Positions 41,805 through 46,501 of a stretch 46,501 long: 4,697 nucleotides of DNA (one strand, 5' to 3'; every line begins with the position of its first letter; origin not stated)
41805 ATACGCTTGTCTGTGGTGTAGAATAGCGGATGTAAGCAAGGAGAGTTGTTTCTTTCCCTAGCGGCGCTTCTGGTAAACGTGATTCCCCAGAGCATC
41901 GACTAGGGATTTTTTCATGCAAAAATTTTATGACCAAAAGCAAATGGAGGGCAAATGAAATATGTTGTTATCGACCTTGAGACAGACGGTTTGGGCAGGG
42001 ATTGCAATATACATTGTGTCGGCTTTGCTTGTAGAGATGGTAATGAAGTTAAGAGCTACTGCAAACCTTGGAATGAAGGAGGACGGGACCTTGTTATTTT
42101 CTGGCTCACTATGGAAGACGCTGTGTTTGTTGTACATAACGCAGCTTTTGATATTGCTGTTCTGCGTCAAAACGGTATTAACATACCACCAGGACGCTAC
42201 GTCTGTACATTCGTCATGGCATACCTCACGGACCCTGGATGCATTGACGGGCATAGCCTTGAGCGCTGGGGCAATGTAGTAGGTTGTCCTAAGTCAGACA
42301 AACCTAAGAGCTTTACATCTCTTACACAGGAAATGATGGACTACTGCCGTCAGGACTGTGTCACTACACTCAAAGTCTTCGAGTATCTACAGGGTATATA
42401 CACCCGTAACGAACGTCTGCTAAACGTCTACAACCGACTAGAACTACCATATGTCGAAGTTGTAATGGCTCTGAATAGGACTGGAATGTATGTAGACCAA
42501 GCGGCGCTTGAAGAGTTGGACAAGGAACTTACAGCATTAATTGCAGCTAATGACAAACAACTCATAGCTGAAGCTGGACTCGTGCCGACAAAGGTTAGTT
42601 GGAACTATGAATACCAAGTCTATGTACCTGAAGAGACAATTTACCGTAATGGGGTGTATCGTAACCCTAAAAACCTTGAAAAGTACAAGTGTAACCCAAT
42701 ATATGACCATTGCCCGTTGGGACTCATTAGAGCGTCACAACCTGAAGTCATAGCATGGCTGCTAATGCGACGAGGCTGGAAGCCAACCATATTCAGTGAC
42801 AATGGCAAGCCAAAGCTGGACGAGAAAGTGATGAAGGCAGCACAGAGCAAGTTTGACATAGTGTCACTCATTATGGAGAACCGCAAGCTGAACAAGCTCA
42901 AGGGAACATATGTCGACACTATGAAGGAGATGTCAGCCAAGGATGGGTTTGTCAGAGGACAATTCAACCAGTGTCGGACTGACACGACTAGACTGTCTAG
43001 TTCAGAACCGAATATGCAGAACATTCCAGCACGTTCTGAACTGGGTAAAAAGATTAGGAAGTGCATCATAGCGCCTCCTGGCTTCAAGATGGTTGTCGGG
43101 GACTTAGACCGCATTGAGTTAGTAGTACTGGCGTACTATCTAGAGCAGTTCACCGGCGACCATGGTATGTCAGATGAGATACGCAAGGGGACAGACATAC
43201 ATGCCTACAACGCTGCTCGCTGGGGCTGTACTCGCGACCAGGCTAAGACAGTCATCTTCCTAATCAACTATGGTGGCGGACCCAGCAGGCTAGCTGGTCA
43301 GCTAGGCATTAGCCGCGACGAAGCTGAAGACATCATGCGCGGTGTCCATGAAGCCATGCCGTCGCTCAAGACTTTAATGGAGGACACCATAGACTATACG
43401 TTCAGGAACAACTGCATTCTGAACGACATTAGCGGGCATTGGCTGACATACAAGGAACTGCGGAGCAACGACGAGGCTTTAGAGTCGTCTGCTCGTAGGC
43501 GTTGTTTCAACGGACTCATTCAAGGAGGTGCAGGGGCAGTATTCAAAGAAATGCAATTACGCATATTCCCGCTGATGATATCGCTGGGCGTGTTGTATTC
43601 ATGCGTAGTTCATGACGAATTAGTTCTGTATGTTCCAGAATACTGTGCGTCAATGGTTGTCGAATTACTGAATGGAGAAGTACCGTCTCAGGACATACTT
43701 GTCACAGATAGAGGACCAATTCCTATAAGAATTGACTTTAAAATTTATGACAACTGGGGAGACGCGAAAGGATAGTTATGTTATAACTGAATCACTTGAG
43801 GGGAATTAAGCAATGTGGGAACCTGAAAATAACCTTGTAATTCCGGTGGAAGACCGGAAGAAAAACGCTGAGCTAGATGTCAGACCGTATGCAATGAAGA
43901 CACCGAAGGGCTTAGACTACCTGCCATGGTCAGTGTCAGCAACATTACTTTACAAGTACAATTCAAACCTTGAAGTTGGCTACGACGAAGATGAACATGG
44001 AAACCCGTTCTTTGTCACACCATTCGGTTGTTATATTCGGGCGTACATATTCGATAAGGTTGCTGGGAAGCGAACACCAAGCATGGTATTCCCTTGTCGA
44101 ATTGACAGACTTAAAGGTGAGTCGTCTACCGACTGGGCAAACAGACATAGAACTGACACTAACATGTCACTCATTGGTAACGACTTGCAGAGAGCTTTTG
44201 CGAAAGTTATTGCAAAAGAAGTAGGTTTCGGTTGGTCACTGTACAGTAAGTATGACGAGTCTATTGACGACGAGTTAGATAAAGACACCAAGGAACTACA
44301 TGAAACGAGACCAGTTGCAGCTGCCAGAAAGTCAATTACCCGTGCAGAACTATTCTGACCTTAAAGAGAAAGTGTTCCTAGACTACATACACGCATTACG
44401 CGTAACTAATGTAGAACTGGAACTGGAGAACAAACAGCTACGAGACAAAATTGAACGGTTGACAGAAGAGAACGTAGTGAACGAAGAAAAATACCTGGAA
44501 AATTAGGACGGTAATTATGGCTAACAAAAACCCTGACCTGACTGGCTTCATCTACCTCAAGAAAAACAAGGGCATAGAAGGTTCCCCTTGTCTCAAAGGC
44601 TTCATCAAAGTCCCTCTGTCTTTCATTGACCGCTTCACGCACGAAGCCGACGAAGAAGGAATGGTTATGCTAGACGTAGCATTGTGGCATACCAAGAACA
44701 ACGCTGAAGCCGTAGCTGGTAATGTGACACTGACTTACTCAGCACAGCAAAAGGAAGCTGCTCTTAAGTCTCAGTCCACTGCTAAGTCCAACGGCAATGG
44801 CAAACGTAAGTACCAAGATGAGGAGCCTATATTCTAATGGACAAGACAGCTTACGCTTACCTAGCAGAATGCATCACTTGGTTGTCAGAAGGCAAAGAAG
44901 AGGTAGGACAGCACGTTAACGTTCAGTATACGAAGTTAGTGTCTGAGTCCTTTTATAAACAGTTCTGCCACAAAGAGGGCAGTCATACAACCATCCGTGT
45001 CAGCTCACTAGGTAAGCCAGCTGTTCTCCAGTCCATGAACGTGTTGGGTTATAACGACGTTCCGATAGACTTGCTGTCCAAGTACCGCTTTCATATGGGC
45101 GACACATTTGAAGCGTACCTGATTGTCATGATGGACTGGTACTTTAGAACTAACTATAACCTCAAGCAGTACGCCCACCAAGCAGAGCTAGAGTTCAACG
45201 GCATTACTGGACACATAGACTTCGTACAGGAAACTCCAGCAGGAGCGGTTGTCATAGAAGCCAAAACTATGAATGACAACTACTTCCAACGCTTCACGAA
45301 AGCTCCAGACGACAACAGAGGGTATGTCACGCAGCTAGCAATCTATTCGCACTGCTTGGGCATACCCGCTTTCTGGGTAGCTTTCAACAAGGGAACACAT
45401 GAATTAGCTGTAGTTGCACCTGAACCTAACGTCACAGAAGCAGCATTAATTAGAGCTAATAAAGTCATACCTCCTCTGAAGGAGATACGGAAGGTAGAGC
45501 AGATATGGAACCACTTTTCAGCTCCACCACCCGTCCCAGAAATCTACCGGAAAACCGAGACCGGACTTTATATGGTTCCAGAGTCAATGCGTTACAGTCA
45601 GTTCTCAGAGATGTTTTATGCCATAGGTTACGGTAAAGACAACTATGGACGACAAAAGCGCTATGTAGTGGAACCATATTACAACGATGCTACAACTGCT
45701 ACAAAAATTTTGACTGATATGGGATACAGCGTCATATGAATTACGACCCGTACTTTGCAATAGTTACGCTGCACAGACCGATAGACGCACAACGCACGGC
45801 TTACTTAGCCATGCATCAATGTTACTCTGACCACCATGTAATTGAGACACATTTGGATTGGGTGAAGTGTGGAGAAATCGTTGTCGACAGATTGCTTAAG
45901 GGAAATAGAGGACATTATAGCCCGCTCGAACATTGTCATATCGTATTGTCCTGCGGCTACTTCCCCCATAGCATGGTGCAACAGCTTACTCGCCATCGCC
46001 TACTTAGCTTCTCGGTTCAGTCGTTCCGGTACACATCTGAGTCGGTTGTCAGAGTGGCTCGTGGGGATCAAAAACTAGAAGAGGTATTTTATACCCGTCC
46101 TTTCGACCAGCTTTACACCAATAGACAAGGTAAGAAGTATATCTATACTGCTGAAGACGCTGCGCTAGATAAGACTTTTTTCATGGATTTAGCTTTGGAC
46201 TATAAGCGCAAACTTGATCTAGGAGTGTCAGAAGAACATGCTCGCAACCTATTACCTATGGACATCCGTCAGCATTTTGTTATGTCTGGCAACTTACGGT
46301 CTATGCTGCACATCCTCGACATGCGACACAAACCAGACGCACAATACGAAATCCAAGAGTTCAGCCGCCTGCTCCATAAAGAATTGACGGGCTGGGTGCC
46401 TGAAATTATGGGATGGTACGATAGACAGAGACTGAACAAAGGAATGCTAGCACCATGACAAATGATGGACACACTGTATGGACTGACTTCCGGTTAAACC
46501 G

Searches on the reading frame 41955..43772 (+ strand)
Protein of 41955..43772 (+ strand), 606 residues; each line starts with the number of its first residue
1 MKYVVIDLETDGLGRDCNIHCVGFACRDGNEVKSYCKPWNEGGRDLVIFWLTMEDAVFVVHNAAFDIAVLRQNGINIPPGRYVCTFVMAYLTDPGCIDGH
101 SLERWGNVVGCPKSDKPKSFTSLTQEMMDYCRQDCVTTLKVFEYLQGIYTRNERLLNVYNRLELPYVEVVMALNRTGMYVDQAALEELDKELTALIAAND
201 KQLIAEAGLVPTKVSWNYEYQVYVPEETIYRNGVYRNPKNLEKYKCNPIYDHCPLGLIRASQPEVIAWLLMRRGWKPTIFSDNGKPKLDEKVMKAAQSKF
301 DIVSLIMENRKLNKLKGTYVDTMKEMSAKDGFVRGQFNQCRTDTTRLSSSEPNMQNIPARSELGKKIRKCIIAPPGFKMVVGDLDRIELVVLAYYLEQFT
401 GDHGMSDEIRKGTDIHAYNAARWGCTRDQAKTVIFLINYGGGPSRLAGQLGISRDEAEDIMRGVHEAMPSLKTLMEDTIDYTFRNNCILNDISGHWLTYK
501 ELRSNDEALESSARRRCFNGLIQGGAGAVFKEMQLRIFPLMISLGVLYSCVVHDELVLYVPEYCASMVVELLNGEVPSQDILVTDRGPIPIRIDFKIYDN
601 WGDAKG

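Call 41: find_related_loci(query=A3, collection=viral_contigs, flank=6000)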
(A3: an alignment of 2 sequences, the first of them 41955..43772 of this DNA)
Query A3 (606 aa) in viral_contigs; peptide patterns used: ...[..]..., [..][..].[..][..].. (x = any residue, [..] = any of these).
401 stretches matched a pattern; 255 encode a relative of the query (tblastn E <= 1e-3); the best 80 are kept; 80 distinct loci.
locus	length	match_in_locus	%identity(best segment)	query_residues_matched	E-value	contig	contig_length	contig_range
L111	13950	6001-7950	34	1-606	1e-98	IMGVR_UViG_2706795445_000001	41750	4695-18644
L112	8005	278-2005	29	2-582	1e-62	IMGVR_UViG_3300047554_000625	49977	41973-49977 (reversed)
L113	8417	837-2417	28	53-601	4e-43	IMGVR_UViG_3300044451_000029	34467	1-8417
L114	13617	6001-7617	29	51-605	5e-42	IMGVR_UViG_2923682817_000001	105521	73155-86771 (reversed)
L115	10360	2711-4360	26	2-601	1e-41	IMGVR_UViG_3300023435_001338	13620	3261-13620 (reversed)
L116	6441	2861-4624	26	4-603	9e-39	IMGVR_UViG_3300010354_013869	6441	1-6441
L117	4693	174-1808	26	1-568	6e-38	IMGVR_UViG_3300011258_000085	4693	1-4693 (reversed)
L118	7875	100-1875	27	4-604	1e-37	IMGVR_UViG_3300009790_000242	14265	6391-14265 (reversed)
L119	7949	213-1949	27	4-604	1e-37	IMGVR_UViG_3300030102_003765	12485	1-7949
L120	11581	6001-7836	25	1-602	6e-37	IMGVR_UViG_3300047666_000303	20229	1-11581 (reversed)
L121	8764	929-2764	25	1-602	5e-37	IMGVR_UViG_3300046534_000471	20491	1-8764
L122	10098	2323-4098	27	4-604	1e-36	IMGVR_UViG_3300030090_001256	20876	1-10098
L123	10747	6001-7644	26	1-571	2e-36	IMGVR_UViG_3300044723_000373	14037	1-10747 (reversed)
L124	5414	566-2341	27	4-604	2e-36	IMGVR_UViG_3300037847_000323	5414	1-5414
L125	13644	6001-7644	26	1-571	2e-36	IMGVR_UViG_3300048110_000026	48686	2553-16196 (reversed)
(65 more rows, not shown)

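Call 42: find_related_loci(query=A3, collection=genome_contigs, flank=6000)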
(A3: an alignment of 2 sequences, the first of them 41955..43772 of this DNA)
Query A3 (606 aa) in genome_contigs; peptide patterns used: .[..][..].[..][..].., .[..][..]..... (x = any residue, [..] = any of these).
120 stretches matched a pattern, but none encodes a relative of the query by tblastn (E <= 1e-3).

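Call 74: search_dna_similar(query=L111:3136-5172:+, collection=phages, mode=protein, max_rows=15)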
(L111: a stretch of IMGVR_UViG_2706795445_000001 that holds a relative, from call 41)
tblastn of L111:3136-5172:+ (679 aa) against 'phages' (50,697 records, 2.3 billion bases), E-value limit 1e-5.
Records with a match: 3088; places in all: 3091; records where one place covers at least 80% of the query: 97.
Best place of each record, by identity: >=99% 2; <60% 3086.
By first word of the organism name: Escherichia 641; Pseudomonas 553; Klebsiella 476; Salmonella 206; Vibrio 146; Rheinheimera 115; Yersinia 93; Staphylococcus 66; Aeromonas 55; Erwinia 53; and 92 more.
By host as written in the record: - 429; Escherichia coli 239; Klebsiella pneumoniae 236; Pseudomonas aeruginosa 154; Rheinheimera sp. BAL341 115; Pseudomonas aeruginosa PAO1 45; Escherichia coli K-12 MG1655 40; Yersinia pestis 38; and 722 more.
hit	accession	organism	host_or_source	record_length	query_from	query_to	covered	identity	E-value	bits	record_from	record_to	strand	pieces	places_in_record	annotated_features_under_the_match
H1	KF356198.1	Anabaena phage A-4L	Anabaena variabilis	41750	1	679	100%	100.0%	0e+0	1394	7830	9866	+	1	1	DNA primase/helicase | endonuclease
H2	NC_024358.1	Anabaena phage A-4L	Anabaena variabilis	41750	1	679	100%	100.0%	0e+0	1394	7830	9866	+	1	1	DNA primase/helicase | endonuclease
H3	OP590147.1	Leptolyngbya phage LPP-2, strain SPI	Leptolyngbya boryana IU 594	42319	4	615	90%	26.0%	1e-23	112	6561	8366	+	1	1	DNA primase/helicase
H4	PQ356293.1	Escherichia phage KKE5P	Escherichia coli W3350 (Yale CGSC)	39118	8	600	87%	24.3%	1e-26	122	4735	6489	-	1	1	DNA primase/helicase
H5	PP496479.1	Pseudomonas phage vB_PpuP-Mudajogi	Pseudomonas putida KT2440 and Paw85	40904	3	626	92%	22.9%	2e-21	105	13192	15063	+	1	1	DNA primase/helicase | hypothetical protein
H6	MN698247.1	Pelagibacter phage HTVC115P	Candidatus Pelagibacter sp. HTCC7211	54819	8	521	76%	27.7%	7e-40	164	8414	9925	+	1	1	DNA primase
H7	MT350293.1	Enterococcus phage EFA-2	Enterococcus faecalis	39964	8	600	87%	24.0%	1e-25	119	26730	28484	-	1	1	dnaG: DNA primase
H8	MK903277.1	Escherichia phage Pisces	Escherichia coli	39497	9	607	88%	23.5%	2e-20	103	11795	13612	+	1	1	DNA primase/helicase | hypothetical protein | ribosome_binding_site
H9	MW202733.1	Caudoviricetes sp.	Manatee Spring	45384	3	549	81%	25.8%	3e-33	143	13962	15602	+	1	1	DNA directed DNA polymerase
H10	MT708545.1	Rhizobium phage Pasto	Bradyrhizobium japonicum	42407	3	522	77%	27.0%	4e-38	158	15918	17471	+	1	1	DNA primase/helicase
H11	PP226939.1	Aeromonas phage phiA014S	Aeromonas hydrophila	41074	4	541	79%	26.0%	2e-30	134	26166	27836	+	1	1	DNA primase/helicase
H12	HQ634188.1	Cyanophage KBS-P-1A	Synechococcus sp. WH7803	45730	8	547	80%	25.9%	9e-20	100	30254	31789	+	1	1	primase/helicase | hypothetical protein (x2)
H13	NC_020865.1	Cyanophage KBS-P-1A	Synechococcus sp. WH7803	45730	8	547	80%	25.9%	9e-20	100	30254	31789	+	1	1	primase/helicase | hypothetical protein (x2)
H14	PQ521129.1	Photobacterium phage PhCF1.2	Photobacterium ganghwense CF1.2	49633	3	511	75%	27.4%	1e-30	135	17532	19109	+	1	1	P-loop containing nucleoside triphosphate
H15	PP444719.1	Proteus phage J3S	Proteus mirabilis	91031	3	605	89%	23.1%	1e-13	81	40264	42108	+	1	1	DNA primase/helicase | DNA polymerase exonuclease subunit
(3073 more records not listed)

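Call 75: get_annotated_region(hit=H2, flank=2500)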
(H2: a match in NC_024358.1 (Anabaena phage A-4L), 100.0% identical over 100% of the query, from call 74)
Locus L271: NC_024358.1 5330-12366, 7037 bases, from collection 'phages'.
description: Anabaena phage A-4L, complete genome.
organism: Anabaena phage A-4L (NCBI taxid 1357732)
taxonomy: Viruses; Duplodnaviria; Heunggongvirae; Uroviricota; Caudoviricetes; Saffermanviridae; Kozyakovvirus; Kozyakovvirus A4L
host: Anabaena variabilis; source: -; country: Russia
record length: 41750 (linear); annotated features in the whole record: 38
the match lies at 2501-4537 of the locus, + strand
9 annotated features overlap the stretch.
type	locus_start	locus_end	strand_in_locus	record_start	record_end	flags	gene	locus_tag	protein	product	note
CDS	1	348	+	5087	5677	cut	-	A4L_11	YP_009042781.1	hypothetical protein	ORF11R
CDS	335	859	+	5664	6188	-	-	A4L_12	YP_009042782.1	hypothetical protein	ORF12R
CDS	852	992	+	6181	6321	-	-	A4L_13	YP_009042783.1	hypothetical protein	ORF13R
CDS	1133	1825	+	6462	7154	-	-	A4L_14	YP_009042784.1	hypothetical protein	ORF14R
CDS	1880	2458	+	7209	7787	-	-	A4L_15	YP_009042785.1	hypothetical protein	ORF15R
CDS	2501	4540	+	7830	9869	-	-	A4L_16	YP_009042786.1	DNA primase/helicase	ORF16R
CDS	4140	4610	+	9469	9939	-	-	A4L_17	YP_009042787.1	endonuclease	ORF17R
CDS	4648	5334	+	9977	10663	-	-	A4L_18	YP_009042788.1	hypothetical protein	ORF18R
CDS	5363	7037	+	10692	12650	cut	-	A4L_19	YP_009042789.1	DNA polymerase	ORF19R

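Call 81: search_dna_similar(query=L111:4775-5242:+, collection=phages, mode=protein, max_rows=40, max_evalue=1e-8)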
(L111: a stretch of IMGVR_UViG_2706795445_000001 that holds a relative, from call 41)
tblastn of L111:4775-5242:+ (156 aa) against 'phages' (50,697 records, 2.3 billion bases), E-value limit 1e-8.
Records with a match: 1482; places in all: 1483; records where one place covers at least 80% of the query: 65.
Best place of each record, by identity: >=99% 2; <60% 1480.
By first word of the organism name: Klebsiella 426; Escherichia 269; Pseudomonas 138; Salmonella 91; Yersinia 84; Vibrio 43; Pelagibacter 33; Synechococcus 31; Prochlorococcus 29; Enterobacter 29; and 49 more.
By host as written in the record: - 251; Klebsiella pneumoniae 220; Escherichia coli 92; Yersinia pestis 38; Vibrio cholerae 32; Salmonella enterica subsp. enterica serovar Typhi 30; Klebsiella pneumoniae 135080 30; Pseudomonas putida KT2440 and Paw85 25; and 348 more.
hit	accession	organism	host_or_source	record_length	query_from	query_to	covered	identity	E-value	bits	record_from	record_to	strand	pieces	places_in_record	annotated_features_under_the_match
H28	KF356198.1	Anabaena phage A-4L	Anabaena variabilis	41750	17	156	90%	100.0%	1e-90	292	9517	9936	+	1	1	endonuclease | DNA primase/helicase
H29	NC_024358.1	Anabaena phage A-4L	Anabaena variabilis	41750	17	156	90%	100.0%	1e-90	292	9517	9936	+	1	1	endonuclease | DNA primase/helicase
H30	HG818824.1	Citrobacter phage CR8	Citrobacter rodentium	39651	32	152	78%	43.0%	4e-22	97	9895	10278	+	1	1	3: predicted endonuclease | 3: misc_feature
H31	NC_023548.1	Citrobacter phage CR8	Citrobacter rodentium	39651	32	152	78%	43.0%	4e-22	97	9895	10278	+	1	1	3: endonuclease | 3: misc_feature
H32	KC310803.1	Synechococcus phage S-CBP3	Synechococcus sp. CB0101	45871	35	150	74%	44.2%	2e-26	109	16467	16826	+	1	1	endonuclease | ssDNA binding protein | hypothetical protein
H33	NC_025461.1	Synechococcus phage S-CBP3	Synechococcus sp. CB0101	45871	35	150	74%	44.2%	2e-26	109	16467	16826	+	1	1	endonuclease | Gp2.5-like ssDNA binding protein and ssDNA annealing protein | hypothetical protein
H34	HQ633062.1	Synechococcus phage S-CBP3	Synechococcus sp. CB0101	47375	35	150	74%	44.2%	2e-26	109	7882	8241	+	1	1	endonuclease | ssDNA binding protein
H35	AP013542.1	uncultured phage_MedDCM-OCT-S35-C6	metagenomic fosmid library constructed ...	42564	25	152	82%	40.0%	8e-24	101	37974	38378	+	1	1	endodeoxyribonuclease I | single-stranded DNA-binding protein | lysozyme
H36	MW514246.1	Roseobacter phage CRP-9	Rhodobacteraceae bacterium FZCC0023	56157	25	152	82%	40.0%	1e-22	98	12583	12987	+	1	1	endonuclease | HNH endonuclease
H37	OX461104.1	Kayfunavirus sp. EcoIv10b_Midid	wastewater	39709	30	152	79%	41.5%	5e-23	99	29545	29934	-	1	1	record has no annotation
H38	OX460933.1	Kayfunavirus sp. EcoIv1_Emlis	wastewater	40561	30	152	79%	41.5%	5e-23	99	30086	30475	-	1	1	record has no annotation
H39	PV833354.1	Escherichia phage vB_Eco_ZCEC02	Escherichia coli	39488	32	152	78%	42.2%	6e-22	96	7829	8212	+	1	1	endonuclease I | HNH homing endonuclease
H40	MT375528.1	Pelagibacter phage Jormungand EXVC012P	Candidatus Pelagibacter sp H2P3alpha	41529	20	152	85%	38.3%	6e-20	91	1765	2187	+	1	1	endodeoxyribonuclease I | hypothetical protein | lysozyme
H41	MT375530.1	Pelagibacter phage Ran EXVC014P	Candidatus Pelagibacter sp H2P3alpha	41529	20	152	85%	38.3%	6e-20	91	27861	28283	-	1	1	endodeoxyribonuclease I | ssDNA-binding protein | lysozyme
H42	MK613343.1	Roseobacter phage CRP-1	Rhodobacteraceae bacterium FZCC0023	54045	21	156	87%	37.4%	5e-22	97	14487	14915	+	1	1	endonuclease | hypothetical protein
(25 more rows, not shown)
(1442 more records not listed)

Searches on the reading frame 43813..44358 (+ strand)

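Call 62: search_protein_families(library=phrogs, proteins=[window:43813-44358:+], max_evalue=0.001)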
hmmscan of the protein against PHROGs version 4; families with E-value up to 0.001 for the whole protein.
window:43813-44358:+ (181 aa): 1 family
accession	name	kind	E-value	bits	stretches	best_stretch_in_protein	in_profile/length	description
phrog_659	-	DNA, RNA and nucleotide metabolism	0.00021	22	1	32-164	23-148/205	Sak-like ssDNA annealing protein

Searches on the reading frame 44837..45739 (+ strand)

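Call 62: search_protein_families(library=phrogs, proteins=[window:44837-45739:+], max_evalue=0.001)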
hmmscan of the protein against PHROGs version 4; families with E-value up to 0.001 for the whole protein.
window:44837-45739:+ (300 aa): 2 families
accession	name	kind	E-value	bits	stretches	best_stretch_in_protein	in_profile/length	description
phrog_1990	-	DNA, RNA and nucleotide metabolism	2.7e-24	87.1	1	33-262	19-237/290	Cas4-domain exonuclease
phrog_1706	-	DNA, RNA and nucleotide metabolism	2.1e-06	28.4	1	114-225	113-218/293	CRISPR/Cas system associated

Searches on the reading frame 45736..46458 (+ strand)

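Call 62: search_protein_families(library=phrogs, proteins=[window:45736-46458:+], max_evalue=0.001)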
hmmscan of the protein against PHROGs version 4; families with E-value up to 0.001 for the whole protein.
window:45736-46458:+ (240 aa): 2 families
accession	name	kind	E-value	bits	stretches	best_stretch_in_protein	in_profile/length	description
phrog_85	-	DNA, RNA and nucleotide metabolism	7.1e-36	125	1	57-225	420-580/866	thymidylate synthase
phrog_10644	-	DNA, RNA and nucleotide metabolism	5.8e-11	43.8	1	82-210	13-136/160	thymidylate synthase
